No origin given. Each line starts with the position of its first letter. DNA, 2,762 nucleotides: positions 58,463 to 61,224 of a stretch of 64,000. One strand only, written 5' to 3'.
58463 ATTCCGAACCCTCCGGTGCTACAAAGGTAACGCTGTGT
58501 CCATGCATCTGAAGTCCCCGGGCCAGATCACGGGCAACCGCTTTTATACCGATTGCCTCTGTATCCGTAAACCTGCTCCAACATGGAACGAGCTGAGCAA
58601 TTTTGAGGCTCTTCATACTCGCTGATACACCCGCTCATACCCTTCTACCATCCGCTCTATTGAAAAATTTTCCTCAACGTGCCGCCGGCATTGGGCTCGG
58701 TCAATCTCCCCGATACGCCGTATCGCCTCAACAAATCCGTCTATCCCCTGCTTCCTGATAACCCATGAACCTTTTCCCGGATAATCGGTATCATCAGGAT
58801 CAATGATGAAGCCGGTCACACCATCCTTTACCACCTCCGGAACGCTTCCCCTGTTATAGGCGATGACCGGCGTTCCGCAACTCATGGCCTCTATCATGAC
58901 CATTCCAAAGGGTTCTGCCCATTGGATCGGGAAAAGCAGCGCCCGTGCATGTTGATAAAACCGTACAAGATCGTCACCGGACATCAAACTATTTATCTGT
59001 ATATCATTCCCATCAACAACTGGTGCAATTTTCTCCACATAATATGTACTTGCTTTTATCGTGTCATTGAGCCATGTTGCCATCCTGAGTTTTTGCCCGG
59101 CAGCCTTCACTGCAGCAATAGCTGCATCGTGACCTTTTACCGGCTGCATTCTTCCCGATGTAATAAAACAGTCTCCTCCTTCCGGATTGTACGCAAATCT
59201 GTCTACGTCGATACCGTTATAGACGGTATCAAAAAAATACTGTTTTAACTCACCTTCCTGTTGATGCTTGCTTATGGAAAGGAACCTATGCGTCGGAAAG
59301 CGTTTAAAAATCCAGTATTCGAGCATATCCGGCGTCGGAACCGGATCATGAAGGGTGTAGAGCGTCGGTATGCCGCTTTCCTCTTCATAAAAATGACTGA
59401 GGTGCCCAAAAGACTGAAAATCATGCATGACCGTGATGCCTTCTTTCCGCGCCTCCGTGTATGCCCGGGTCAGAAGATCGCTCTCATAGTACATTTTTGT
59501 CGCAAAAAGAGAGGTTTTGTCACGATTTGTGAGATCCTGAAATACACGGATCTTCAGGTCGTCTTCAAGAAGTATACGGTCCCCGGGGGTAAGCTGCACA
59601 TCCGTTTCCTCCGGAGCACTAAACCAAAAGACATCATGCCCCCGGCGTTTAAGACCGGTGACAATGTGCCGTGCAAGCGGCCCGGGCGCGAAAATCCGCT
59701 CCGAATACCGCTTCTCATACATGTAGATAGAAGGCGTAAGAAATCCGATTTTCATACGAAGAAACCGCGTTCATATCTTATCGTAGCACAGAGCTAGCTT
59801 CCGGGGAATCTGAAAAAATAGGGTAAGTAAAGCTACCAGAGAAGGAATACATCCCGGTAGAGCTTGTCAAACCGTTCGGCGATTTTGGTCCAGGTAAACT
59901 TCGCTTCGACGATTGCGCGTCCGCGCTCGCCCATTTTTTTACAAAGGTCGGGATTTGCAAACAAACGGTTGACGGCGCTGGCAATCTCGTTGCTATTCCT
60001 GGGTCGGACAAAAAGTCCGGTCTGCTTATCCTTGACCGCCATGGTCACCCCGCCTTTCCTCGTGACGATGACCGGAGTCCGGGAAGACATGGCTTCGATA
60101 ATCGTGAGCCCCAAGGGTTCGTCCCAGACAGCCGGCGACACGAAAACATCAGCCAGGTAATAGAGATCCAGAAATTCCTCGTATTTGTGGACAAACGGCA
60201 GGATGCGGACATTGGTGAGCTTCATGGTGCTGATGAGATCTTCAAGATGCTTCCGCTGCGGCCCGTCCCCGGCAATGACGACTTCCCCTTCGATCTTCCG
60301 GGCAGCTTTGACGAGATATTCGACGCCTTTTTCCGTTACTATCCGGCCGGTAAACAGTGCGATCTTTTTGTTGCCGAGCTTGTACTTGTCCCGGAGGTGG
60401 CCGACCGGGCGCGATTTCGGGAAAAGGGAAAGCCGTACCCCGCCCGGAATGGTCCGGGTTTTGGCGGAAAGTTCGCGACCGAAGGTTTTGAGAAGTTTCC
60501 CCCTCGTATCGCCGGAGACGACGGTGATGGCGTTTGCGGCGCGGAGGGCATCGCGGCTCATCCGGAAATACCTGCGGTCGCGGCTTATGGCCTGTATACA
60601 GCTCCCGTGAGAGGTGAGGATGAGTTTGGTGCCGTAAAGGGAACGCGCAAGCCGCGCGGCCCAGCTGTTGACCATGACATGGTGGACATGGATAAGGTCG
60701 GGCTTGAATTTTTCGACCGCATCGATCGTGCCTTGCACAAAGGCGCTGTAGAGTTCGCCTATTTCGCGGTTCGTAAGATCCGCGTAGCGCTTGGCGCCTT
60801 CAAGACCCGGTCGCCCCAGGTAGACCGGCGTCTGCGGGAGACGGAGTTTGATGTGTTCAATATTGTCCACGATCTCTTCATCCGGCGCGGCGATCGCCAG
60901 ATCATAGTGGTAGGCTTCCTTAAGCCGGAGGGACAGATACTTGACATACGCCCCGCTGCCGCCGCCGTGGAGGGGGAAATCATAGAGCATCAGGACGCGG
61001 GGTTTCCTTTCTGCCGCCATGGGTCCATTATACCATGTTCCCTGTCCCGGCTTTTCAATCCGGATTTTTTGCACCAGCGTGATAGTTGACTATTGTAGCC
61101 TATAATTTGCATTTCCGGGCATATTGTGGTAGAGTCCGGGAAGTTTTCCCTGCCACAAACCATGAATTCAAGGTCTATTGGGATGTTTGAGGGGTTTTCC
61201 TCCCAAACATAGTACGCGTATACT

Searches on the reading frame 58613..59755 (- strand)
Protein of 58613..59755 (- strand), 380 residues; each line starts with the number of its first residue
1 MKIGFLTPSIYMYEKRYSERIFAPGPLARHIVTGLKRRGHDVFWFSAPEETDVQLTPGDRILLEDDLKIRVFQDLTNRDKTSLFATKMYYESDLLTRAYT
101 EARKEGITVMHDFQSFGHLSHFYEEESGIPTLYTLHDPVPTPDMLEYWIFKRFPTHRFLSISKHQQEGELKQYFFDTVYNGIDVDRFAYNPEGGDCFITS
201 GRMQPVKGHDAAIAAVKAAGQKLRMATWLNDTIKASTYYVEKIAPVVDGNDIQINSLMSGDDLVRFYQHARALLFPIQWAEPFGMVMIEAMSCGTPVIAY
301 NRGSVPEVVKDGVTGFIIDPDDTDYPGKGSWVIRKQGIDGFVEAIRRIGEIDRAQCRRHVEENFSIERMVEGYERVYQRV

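Call 22: search_protein_families(library=ncbifam, proteins=[window:58613-59755:-], max_evalue=0.00001)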
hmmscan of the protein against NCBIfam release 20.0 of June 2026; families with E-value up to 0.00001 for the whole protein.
window:58613-59755:- (380 aa): 13 families
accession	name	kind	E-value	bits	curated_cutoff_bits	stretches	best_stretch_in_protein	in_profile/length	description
TIGR02149.1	glgA_Coryne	subfamily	8.1e-17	61.4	302.4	1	201-380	211-390/391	glycogen synthase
TIGR03088.1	stp2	hypoth_equivalog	4.2e-16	59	409.05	1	176-379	163-372/374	TIGR03088 family PEP-CTERM/XrtA system glycosyltransferase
TIGR03999.1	thiol_BshA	equivalog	9e-16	57.8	273.7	1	259-380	262-373/375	N-acetyl-alpha-D-glucosaminyl L-malate synthase BshA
NF041876.1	EPS_EpsE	equivalog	1.9e-14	53.7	400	1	197-323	217-348/389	exopolysaccharide biosynthesis GT4 family glycosyltransferase EpsE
TIGR03449.1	mycothiol_MshA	equivalog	1.1e-12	47.6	462.5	1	249-324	283-357/406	D-inositol-3-phosphate glycosyltransferase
NF012028.0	PRK15484.1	subfamily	6.1e-12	45.3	618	1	252-318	259-325/380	lipopolysaccharide N-acetylglucosaminyltransferase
NF053787.1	GlcN_PG_synth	equivalog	2.4e-10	39.8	480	1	251-379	243-358/361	N-acetylglucosaminyl phosphatidylglycerol synthase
TIGR02470.1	sucr_synth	equivalog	4.6e-08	31.7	810.4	1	265-324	638-697/784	sucrose synthase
TIGR04047.1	MSMEG_0565_glyc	hypoth_equivalog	1.8e-07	30.6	259.85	1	252-323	259-328/373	MSMEG_0565 family glycosyltransferase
NF038298.1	EPS_HpsO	equivalog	1.8e-07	30.3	575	1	276-317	294-333/388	hormogonium polysaccharide biosynthesis glycosyltransferase HpsO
TIGR02472.1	sucr_P_syn_N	equivalog_domain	4.5e-06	25.7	576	1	265-323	335-393/439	sucrose-phosphate synthase, putative, glycosyltransferase domain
NF047880.1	glyco_SdgA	exception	4.8e-06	25.4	800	0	278-324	397-444/488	serine-aspartate repeat adhesin O-glycosyltransferase SdgA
TIGR04157.1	glyco_rSAM_CFB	subfamily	7.6e-06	25.2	400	0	197-377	230-406/406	TIGR04157 family glycosyltransferase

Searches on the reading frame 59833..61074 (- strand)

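Call 22: search_protein_families(library=ncbifam, proteins=[window:59833-61074:-], max_evalue=0.00001)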
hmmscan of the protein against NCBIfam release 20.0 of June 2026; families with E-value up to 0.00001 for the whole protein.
window:59833-61074:- (413 aa): 38 families (the best 25 are shown)
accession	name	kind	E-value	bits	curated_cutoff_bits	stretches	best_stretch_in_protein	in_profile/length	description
TIGR02149.1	glgA_Coryne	subfamily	2.4e-39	135.6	302.4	1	110-409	66-390/391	glycogen synthase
TIGR03999.1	thiol_BshA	equivalog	4.1e-32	111.5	273.7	1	116-409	76-373/375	N-acetyl-alpha-D-glucosaminyl L-malate synthase BshA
NF047684.1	TeichurnBiosyTuaC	equivalog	1.6e-31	109.6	550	1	120-409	104-389/391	teichuronic acid biosynthesis protein TuaC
NF041876.1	EPS_EpsE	equivalog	2e-31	109.6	400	1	127-400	116-387/389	exopolysaccharide biosynthesis GT4 family glycosyltransferase EpsE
TIGR03088.1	stp2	hypoth_equivalog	1.7e-27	96.5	409.05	1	121-409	78-373/374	TIGR03088 family PEP-CTERM/XrtA system glycosyltransferase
TIGR03449.1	mycothiol_MshA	equivalog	6.1e-25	88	462.5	1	96-409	71-403/406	D-inositol-3-phosphate glycosyltransferase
NF053787.1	GlcN_PG_synth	equivalog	3.2e-23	82.2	480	1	118-409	76-359/361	N-acetylglucosaminyl phosphatidylglycerol synthase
NF038295.1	EPS_HpsP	equivalog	6.7e-22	78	550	1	135-409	105-387/388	hormogonium polysaccharide biosynthesis glycosyltransferase HpsP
NF012028.0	PRK15484.1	subfamily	1.2e-21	77.3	618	1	203-410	160-379/380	lipopolysaccharide N-acetylglucosaminyltransferase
TIGR04063.1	stp3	hypoth_equivalog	3.1e-20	72.4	442.05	1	116-409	84-395/397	TIGR04063 family PEP-CTERM/XrtA system glycosyltransferase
TIGR04157.1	glyco_rSAM_CFB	subfamily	1.1e-19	70.7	400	1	128-406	117-406/406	TIGR04157 family glycosyltransferase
NF038229.1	Glyco4_Geo_Pelo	equivalog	2.8e-17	62.7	400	1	118-409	49-336/338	GPMC system family 4 glycosyltransferase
NF041010.1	glycosy_Agl16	equivalog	3.4e-17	62.3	575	1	125-408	74-350/352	glycosylation protein Agl16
NF049988.1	MGlcDAGSynMgs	equivalog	6.9e-17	61.9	400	1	207-409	179-387/398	alpha-monoglucosyldiacylglycerol synthase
TIGR04047.1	MSMEG_0565_glyc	hypoth_equivalog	1.2e-15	57.5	259.85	1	171-407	130-372/373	MSMEG_0565 family glycosyltransferase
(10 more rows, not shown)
